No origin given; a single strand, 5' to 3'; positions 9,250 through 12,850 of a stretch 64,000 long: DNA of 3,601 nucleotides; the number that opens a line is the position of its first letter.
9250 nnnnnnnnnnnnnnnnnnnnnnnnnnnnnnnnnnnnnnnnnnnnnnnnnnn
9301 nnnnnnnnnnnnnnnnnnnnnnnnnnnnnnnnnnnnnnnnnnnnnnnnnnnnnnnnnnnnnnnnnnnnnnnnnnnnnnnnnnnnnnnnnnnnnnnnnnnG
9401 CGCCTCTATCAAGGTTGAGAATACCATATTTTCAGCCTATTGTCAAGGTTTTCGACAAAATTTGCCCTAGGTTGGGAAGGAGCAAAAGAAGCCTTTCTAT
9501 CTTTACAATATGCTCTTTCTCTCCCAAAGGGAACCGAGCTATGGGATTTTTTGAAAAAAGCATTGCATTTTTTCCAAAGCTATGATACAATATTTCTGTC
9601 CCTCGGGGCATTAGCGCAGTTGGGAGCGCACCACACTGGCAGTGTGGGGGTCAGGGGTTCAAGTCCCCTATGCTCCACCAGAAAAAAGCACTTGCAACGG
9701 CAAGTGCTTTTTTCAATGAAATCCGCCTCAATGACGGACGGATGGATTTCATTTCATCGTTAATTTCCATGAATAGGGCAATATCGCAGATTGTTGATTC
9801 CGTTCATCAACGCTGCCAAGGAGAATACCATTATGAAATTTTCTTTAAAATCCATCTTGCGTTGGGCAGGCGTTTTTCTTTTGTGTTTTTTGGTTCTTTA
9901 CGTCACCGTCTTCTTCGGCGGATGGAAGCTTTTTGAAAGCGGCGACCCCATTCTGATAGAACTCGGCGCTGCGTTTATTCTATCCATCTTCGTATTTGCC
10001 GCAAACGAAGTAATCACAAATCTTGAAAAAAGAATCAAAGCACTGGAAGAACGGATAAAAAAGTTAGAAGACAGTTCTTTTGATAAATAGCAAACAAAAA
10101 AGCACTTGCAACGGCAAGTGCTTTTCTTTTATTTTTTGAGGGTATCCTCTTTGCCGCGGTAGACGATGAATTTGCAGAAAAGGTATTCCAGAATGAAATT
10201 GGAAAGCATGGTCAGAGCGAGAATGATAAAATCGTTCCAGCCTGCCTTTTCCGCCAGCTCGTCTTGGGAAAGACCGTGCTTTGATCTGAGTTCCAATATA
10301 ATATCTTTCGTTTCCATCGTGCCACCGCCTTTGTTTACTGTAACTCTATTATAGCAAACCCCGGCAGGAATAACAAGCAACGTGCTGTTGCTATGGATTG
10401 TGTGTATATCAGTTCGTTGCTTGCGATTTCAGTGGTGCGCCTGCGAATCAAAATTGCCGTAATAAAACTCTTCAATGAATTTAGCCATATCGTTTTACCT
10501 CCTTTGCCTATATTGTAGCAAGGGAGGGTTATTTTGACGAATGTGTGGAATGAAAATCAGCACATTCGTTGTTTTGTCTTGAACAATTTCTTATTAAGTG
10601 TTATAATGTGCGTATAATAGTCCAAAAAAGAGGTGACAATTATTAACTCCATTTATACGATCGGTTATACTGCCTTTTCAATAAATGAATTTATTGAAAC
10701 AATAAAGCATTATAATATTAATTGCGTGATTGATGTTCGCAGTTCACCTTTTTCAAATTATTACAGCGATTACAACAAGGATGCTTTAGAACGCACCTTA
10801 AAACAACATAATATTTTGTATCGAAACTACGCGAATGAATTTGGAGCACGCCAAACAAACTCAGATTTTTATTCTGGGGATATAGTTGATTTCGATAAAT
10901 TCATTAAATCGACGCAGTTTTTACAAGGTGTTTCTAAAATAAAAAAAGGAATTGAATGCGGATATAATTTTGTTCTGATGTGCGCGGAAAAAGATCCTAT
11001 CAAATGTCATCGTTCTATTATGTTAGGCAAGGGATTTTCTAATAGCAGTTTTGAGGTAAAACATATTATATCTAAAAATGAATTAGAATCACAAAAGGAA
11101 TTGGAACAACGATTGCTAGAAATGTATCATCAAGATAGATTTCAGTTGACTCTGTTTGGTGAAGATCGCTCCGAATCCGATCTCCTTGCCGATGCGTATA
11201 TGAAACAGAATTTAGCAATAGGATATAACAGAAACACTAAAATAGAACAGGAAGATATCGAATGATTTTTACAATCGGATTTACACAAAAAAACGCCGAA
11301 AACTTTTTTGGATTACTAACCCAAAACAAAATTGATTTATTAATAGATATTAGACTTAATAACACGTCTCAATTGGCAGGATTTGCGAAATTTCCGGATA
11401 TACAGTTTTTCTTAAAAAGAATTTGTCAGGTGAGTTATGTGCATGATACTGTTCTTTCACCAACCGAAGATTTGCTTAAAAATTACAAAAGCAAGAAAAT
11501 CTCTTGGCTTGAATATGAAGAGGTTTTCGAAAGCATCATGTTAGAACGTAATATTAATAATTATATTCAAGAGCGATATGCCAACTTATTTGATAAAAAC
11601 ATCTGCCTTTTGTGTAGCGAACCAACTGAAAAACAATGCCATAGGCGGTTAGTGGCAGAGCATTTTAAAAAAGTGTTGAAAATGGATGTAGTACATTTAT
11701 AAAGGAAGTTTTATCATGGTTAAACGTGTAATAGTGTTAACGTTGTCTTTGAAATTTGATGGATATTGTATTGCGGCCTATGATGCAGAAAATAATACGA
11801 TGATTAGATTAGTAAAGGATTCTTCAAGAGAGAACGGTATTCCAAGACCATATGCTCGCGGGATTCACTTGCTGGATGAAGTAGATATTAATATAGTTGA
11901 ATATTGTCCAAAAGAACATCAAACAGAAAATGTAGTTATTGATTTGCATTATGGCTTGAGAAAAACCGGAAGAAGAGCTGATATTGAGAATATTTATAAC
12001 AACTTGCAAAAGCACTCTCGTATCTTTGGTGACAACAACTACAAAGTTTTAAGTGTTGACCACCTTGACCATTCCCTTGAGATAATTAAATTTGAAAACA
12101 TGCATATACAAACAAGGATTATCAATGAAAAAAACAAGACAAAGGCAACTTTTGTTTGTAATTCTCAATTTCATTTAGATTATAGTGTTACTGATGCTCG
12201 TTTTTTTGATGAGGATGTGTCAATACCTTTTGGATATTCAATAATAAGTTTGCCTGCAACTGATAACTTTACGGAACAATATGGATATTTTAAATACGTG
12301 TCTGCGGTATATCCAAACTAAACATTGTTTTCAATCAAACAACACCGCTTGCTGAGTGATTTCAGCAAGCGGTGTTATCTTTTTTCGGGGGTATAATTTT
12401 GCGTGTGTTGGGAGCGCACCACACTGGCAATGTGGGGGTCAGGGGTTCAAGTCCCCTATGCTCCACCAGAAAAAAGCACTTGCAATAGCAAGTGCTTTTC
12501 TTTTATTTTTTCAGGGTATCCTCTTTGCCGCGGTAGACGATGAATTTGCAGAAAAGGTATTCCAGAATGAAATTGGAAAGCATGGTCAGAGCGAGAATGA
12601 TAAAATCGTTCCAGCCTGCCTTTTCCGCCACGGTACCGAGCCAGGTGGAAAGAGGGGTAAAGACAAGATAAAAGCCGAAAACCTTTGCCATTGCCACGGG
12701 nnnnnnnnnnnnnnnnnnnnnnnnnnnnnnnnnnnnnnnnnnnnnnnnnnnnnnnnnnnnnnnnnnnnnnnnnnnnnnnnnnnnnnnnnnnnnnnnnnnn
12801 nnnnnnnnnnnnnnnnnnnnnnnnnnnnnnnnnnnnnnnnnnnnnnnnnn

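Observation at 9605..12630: Duplicated tRNA-Ala / terminator / gtrA-3' segment bracketing foreign DNA: the footprint of single-crossover or homology-facilitated illegitimate recombination, not integrase att sites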

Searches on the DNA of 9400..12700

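Call 55: search_rna_families(source=window, start=9400, end=12700, threshold=evalue, max_evalue=1)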
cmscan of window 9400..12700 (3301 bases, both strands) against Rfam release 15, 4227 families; matches with E-value up to 1: 12.
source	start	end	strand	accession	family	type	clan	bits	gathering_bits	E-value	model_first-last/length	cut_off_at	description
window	9605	9677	+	RF00005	tRNA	Gene; tRNA;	CL00001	64.1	29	6.7e-13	1-71/71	no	tRNA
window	12388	12468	+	RF00023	tmRNA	Gene;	CL00001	27.7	47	1.3e-08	1-374/374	no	transfer-messenger RNA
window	10080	10130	+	RF02066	STnc320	Gene; sRNA;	-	27.6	50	0.028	1-55/55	no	Salmonella enterica sRNA STnc320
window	12339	12378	+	RF01026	MIR828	Gene; miRNA;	-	24.3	69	0.2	1-115/115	no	MIR828 microRNA precursor family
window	12464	12520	-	RF02054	STnc420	Gene; sRNA;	-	21.4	70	0.76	1-58/58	no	Salmonella enterica sRNA STnc420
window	12337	12382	+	RF04028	mir-7948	Gene; miRNA;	-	21.3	82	0.47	1-63/63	no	mir-7948 microRNA precursor family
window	9608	9675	-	RF04354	Plastid-ycf2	Cis-reg;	-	20.2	65.7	0.87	1-75/75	no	Plastid-ycf2 5UTR RNA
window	11444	11528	-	RF00053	mir-7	Gene; miRNA;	-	20.2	51.8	0.95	1-91/91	no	mir-7 microRNA precursor family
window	9679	9716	-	RF04207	MIR5048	Gene; miRNA;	-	18.6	160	0.24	1-356/356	no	MIR5048 microRNA precursor family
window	9996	10141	+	RF03077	RT-2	Gene; sRNA;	-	18.4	40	0.25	1-222/222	no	RT-2 RNA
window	9451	9508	+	RF01985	ZEB2_AS1_2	Gene; lncRNA;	-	18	70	0.51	1-61/61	no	ZEB2 antisense RNA 1 conserved region 2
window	10097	10226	-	RF02503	Atu_C9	Gene; sRNA;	-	14.8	40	0.66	68-192/192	no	Rhizobiales sRNA Atu_C9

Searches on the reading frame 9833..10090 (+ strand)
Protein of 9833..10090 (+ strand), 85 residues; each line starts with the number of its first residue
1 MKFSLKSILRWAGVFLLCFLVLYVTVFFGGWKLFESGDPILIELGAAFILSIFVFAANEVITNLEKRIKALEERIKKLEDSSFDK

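Call 10: search_protein_families(library=pfam, proteins=[window:9833-10090:+], max_evalue=0.01)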
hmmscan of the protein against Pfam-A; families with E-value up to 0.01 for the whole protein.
window:9833-10090:+ (85 aa): 0 families

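Call 30: find_homologous_proteins(query=window:9833-10087:+, max_evalue=0.001)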
Query seq(85 aa) (85 aa): 281 proteins with E <= 0.001 among 281 candidates; the best 120 are listed.
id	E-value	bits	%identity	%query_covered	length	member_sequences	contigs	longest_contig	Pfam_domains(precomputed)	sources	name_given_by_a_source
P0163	7.4e-47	174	100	100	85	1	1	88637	-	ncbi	-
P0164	1.6e-33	132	71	96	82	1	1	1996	-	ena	-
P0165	1.6e-33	132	71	96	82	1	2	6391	-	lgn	-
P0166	1.8e-33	132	73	96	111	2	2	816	-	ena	-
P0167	3.7e-33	131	71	96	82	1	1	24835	-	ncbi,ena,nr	ncbi:MAG: hypothetical protein IKM00_08610 [Clostridia bacterium]|nr:hypothetical protein [Clostridi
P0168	1.0e-32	129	77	95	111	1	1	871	-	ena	-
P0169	5.9e-32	127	71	94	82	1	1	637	-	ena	-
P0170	7.5e-32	127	70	96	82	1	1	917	-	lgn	-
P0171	2.1e-31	125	70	96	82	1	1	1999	-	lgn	-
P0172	2.8e-31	125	68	96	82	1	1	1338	-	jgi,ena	-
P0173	3.6e-31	124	71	100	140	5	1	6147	-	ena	-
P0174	4.3e-31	124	71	100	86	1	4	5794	-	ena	-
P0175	5.8e-31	124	69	94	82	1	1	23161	-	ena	-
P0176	6.5e-31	124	70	95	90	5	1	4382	-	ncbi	-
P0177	8.2e-31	123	67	96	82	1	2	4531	-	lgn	-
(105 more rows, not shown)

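Call 32: find_encoding_contigs(protein=P0167, flank=5000, max_places=4)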
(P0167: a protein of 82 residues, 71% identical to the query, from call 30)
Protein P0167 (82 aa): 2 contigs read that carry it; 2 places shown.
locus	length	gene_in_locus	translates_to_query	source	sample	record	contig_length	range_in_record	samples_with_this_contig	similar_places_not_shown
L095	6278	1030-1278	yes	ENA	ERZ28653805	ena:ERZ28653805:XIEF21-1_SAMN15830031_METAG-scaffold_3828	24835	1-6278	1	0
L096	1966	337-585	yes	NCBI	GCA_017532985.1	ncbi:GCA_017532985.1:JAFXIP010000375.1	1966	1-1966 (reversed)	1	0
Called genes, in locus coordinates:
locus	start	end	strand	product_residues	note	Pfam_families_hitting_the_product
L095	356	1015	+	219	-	PF01909:NTP_transf_2, PF18765:Polbeta (weak)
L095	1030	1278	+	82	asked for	-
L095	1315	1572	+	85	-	-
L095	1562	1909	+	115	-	-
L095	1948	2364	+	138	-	PF14106:DUF4279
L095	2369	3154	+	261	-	PF04072:LCM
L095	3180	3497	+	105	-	PF12650:DUF3784 (weak)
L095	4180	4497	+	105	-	PF01740:STAS, PF13466:STAS_2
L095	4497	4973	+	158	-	PF13581:HATPase_c_2, PF02518:HATPase_c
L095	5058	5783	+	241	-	PF04542:Sigma70_r2, PF04539:Sigma70_r3 (weak), PF08281:Sigma70_r4_2 (weak), PF04545:Sigma70_r4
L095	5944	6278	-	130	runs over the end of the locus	PF00383:dCMP_cyt_deam_1, PF08211:dCMP_cyt_deam_2, PF26947:CDL (weak)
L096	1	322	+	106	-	?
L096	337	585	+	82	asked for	-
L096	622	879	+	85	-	-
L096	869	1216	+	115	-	-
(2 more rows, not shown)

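Call 38: search_protein_families(library=padloc, proteins=[window:9833-10090:+], max_evalue=0.01)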
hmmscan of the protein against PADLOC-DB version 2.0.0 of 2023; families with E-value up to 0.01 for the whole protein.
window:9833-10090:+ (85 aa): 0 families

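Call 39: search_protein_families(library=ncbifam, proteins=[window:9833-10090:+], max_evalue=0.01)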
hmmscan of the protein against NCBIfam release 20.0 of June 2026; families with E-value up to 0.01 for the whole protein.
window:9833-10090:+ (85 aa): 0 families
